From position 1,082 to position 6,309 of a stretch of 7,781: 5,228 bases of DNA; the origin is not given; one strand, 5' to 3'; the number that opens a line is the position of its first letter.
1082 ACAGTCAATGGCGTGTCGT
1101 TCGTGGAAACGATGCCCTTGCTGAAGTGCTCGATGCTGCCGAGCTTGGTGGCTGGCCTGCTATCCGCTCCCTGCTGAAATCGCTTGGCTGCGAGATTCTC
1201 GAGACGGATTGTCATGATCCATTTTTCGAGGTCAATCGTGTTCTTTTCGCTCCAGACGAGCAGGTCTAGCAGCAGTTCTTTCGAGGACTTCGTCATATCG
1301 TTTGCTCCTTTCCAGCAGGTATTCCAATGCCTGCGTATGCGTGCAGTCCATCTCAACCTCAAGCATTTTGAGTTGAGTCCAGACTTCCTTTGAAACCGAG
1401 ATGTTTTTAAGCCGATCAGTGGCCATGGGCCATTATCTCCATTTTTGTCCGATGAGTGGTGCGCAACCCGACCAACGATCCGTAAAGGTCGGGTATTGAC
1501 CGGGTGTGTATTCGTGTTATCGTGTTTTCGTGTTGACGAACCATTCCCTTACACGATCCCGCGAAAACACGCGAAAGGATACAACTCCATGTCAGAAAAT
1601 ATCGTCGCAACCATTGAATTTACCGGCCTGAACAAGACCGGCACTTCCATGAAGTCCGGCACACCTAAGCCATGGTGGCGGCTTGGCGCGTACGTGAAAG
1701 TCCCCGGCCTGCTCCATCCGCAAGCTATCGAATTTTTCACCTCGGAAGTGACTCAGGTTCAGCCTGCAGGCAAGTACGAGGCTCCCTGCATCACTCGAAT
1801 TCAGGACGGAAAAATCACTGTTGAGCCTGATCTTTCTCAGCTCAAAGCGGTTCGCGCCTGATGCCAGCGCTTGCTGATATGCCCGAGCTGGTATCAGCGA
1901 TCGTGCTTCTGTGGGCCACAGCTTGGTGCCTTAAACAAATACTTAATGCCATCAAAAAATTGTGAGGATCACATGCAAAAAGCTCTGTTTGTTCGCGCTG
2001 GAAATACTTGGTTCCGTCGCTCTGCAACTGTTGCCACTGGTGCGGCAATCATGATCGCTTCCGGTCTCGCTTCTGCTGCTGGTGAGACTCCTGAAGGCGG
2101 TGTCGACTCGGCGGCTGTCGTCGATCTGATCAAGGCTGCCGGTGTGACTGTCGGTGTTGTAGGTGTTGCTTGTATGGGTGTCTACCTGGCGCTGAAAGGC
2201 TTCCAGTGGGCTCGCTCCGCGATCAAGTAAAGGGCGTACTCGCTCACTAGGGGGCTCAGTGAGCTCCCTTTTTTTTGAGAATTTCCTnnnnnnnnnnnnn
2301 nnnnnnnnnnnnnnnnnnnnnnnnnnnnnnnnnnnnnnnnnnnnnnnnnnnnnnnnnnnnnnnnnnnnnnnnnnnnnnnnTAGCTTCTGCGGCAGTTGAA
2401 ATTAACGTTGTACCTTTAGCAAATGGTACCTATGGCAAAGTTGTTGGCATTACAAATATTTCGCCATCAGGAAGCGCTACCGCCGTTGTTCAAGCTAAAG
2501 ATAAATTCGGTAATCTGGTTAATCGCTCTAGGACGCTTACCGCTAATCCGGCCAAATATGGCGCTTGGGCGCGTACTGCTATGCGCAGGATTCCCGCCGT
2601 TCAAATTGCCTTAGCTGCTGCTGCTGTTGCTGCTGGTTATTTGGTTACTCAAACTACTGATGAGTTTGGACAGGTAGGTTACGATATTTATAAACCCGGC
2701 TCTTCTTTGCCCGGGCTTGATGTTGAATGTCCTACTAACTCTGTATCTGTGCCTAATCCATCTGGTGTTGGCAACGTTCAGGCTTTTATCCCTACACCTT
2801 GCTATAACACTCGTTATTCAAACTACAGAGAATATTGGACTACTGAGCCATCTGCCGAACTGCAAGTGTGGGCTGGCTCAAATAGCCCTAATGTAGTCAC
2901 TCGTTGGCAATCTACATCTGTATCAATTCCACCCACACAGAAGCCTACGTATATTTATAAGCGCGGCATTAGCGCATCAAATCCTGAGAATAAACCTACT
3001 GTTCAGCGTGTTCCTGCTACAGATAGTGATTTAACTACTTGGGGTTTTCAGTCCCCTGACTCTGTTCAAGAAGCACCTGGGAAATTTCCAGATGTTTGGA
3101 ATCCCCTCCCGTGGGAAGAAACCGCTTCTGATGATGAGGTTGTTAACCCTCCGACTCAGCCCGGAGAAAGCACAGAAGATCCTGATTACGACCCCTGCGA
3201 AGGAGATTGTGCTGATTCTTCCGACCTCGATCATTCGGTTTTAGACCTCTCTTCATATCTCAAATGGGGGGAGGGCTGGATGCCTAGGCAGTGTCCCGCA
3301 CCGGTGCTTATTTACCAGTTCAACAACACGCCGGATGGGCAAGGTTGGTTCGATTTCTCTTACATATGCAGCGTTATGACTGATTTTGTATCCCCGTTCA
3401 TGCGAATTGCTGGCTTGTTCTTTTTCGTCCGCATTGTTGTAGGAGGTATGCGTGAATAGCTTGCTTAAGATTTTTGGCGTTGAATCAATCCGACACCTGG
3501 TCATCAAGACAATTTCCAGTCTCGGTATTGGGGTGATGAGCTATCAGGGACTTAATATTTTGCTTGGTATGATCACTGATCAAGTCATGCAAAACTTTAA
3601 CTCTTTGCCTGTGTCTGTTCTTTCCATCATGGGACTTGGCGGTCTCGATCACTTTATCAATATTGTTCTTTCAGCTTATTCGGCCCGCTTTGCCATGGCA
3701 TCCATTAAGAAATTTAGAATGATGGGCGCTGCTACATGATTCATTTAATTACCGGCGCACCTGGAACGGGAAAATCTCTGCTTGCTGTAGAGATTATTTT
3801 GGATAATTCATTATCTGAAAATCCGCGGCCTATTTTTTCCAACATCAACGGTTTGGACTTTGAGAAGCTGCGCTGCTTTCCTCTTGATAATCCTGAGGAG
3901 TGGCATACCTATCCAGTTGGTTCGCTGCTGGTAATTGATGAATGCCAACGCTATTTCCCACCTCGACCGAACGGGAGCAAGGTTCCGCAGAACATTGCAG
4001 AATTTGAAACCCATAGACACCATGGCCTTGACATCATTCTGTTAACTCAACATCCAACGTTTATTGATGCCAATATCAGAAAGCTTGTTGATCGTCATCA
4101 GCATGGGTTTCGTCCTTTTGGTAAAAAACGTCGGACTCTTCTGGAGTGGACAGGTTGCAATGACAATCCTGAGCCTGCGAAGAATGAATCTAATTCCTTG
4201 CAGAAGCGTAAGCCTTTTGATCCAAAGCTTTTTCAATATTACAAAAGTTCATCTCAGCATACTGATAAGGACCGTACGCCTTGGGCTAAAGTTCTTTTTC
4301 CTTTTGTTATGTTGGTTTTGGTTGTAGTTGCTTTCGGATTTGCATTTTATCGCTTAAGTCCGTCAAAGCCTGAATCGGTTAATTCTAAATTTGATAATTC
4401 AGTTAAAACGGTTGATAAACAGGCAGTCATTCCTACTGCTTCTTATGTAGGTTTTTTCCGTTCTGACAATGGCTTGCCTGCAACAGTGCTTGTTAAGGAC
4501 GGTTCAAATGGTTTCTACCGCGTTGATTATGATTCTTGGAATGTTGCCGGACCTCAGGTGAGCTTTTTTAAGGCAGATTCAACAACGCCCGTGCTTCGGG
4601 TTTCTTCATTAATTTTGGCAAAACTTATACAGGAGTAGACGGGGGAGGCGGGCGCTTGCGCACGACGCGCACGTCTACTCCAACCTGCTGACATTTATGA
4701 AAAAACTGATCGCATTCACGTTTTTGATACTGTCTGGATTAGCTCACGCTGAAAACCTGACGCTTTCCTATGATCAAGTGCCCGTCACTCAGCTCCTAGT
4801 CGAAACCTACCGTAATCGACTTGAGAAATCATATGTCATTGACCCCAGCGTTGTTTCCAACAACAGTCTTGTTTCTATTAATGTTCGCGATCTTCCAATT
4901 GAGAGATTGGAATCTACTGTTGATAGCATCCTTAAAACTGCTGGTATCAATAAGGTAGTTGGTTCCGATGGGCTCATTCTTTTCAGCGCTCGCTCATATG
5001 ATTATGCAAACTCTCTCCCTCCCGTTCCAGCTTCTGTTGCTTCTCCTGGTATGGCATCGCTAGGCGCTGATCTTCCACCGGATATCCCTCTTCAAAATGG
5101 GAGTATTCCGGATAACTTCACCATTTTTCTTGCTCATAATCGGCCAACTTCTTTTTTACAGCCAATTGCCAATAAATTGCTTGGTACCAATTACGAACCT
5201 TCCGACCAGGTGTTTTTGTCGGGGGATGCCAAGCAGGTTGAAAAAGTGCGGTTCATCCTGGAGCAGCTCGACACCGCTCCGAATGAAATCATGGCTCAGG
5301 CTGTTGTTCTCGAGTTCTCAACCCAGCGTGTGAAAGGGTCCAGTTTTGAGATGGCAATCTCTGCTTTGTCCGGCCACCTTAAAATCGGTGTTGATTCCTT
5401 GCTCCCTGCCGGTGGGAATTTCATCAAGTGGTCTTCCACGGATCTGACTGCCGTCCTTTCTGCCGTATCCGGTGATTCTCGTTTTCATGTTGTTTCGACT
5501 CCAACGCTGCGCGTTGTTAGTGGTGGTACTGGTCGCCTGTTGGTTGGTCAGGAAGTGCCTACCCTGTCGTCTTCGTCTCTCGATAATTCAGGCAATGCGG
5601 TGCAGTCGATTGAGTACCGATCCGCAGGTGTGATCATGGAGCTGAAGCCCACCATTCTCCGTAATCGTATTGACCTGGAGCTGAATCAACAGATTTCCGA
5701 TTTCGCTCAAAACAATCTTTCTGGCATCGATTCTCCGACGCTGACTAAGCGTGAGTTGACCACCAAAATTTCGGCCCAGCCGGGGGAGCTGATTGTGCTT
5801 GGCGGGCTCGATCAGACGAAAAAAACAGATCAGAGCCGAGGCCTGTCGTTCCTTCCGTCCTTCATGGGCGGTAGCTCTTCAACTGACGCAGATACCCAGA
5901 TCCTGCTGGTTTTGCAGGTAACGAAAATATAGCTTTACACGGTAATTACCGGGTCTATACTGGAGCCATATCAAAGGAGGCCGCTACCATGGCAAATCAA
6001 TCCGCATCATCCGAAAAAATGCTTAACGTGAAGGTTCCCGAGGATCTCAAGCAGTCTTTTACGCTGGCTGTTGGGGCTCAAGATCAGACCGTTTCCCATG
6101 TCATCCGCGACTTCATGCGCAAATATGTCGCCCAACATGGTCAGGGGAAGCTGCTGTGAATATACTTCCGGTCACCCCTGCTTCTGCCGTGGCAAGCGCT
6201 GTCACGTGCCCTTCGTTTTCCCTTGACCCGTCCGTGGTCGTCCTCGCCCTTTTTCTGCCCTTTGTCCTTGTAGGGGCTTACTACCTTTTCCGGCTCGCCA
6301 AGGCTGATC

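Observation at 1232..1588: Second, convergent RHH (CopG-like) regulator on the minus strand between rep and ssb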

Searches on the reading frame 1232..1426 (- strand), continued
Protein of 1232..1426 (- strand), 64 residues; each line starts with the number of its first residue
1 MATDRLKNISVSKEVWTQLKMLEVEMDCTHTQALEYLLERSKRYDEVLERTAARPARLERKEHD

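Call 80: predict_structure(alignment_id=A5)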
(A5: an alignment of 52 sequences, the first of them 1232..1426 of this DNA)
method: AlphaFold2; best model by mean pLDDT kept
length: 64 residues; sequences in the alignment: 52
mean_pLDDT: 70.1   pTM: 0.44
mean pLDDT of the five models: 70.1, 61.0, 59.3, 58.9, 58.3
residues with pLDDT >= 90: 0; 70-90: 37; 50-70: 16; < 50: 11
segments of 3 or more residues with pLDDT < 50: 60-64
pLDDT, mean of each block of 10 residues (from residue 1): 54 81 87 86 74 51 42
secondary structure, 60 per line:
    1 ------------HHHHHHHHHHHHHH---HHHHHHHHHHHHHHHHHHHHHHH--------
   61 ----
elements in order: H13-26 H30-52

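Call 86: search_protein_families(library=padloc, proteins=[window:1232-1426:-], max_evalue=0.1)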
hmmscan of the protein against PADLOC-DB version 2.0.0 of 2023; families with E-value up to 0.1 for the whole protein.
window:1232-1426:- (64 aa): 0 families

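Call 87: search_protein_families(library=ncbifam, proteins=[window:1232-1426:-], max_evalue=0.1)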
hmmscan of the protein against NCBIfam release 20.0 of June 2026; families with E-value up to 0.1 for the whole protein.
window:1232-1426:- (64 aa): 1 family
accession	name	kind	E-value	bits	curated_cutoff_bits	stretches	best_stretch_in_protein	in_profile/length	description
NF003471.1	PRK05097.1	equivalog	0.011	15.8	165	1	4-49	89-134/148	macrodomain Ter protein MatP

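Call 91: get_annotated_region(hit=H12, flank=6000)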
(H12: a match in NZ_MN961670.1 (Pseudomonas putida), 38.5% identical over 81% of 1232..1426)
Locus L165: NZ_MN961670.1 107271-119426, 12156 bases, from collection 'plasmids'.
description: Pseudomonas putida strain NY5709 plasmid pNY5709-IMP, complete sequence
organism: Pseudomonas putida (NCBI taxid 303)
taxonomy: Bacteria; Pseudomonadota; Gammaproteobacteria; Pseudomonadales; Pseudomonadaceae; Pseudomonas; Pseudomonas putida
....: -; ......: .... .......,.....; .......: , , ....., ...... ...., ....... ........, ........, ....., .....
typing (MOB-suite, as given by PLSDB): non-mobilizable; mating-pair formation MPF_T
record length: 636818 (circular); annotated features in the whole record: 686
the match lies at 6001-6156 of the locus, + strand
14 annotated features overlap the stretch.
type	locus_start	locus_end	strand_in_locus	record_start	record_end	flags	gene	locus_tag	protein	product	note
CDS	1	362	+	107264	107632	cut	-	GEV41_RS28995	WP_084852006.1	PilZ domain-containing protein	-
CDS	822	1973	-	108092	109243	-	-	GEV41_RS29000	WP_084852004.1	hypothetical protein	-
CDS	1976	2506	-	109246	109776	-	-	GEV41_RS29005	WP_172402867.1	SEL1-like repeat protein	-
CDS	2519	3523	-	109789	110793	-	-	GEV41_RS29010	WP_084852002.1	DNA replication terminus site-binding protein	GO:0006274 - DNA replication termination [Evidence IEA]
CDS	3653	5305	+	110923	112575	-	-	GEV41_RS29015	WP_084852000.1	hypothetical protein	-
CDS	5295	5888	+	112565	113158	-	-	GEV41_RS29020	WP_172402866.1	DUF922 domain-containing protein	-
CDS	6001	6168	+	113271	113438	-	-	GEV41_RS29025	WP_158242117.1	hypothetical protein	-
CDS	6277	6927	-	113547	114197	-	-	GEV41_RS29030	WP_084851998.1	helix-turn-helix domain-containing protein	GO:0006355 - regulation of DNA-templated transcription [Evidence IEA]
CDS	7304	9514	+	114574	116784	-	-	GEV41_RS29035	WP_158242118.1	UvrD-helicase domain-containing protein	-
CDS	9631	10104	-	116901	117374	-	-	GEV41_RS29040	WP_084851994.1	hypothetical protein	-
CDS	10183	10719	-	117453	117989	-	-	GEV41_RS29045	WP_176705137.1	hypothetical protein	-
CDS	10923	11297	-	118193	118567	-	-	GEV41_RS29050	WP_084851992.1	hypothetical protein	-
CDS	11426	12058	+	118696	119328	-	-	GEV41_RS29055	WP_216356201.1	winged helix-turn-helix domain-containing protein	-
CDS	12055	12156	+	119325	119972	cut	-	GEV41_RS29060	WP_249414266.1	DNA methyltransferase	GO:0006306 - DNA methylation [Evidence IEA]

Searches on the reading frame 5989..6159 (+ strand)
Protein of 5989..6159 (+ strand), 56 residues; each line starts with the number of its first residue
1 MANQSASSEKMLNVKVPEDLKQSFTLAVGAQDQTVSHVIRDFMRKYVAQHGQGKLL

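Call 4: search_protein_families(library=pfam, proteins=[window:5989-6159:+], max_evalue=1)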
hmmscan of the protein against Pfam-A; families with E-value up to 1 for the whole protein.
window:5989-6159:+ (56 aa): 5 families
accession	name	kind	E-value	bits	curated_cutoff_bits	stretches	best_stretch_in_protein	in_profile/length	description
PF19839.5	RHH_9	-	0.00089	19.5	23.4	1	21-50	17-46/65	Ribbon-helix-helix protein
PF01402.27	RHH_1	-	0.023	15.1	20.5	1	12-49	2-39/39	Ribbon-helix-helix protein, copG family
PF07878.17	RHH_5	-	0.024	14.8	26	1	13-50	5-42/43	CopG-like RHH_1 or ribbon-helix-helix domain, RHH_5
PF04221.18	RelB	-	0.11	12.8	22.4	1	10-51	2-42/82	RelB antitoxin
PF23807.1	RHH_10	-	0.12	13.1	27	1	7-43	21-57/84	Ribbon-helix-helix protein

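Call 5: search_protein_families(library=phrogs, proteins=[window:5989-6159:+], max_evalue=1)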
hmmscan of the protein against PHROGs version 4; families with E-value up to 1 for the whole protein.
window:5989-6159:+ (56 aa): 6 families
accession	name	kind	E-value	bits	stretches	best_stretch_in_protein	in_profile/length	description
phrog_28287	-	unknown function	2e-08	35.4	1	3-52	14-63/113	-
phrog_19878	-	unknown function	1.4e-07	32.9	1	12-55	5-48/65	-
phrog_6506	-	transcription regulation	0.023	15.7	1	13-48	13-48/59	Arc-like repressor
phrog_25971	-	unknown function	0.025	16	1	10-50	74-114/116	-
phrog_7325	-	transcription regulation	0.1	13.7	1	12-52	59-99/151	CopG-like transcriptional repressor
phrog_582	-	transcription regulation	0.17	13.2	1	6-52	54-100/105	Arc-like repressor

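Call 86: search_protein_families(library=padloc, proteins=[window:5989-6159:+], max_evalue=0.1)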
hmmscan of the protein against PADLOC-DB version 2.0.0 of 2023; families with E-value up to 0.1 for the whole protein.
window:5989-6159:+ (56 aa): 0 families

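Call 87: search_protein_families(library=ncbifam, proteins=[window:5989-6159:+], max_evalue=0.1)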
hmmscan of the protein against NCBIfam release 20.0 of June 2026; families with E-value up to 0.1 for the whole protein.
window:5989-6159:+ (56 aa): 3 families
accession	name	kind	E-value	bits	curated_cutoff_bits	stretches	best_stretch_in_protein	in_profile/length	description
NF008412.0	PRK11235.1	equivalog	0.0023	18.1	96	1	12-52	4-43/80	type II toxin-antitoxin system RelB/DinJ family antitoxin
TIGR02384.1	RelB_DinJ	subfamily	0.019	15.2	45.65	1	10-49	4-43/85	type II toxin-antitoxin system RelB/DinJ family antitoxin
NF010497.0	PRK13916.1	equivalog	0.086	12.9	140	1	9-52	7-49/109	plasmid segregation protein ParR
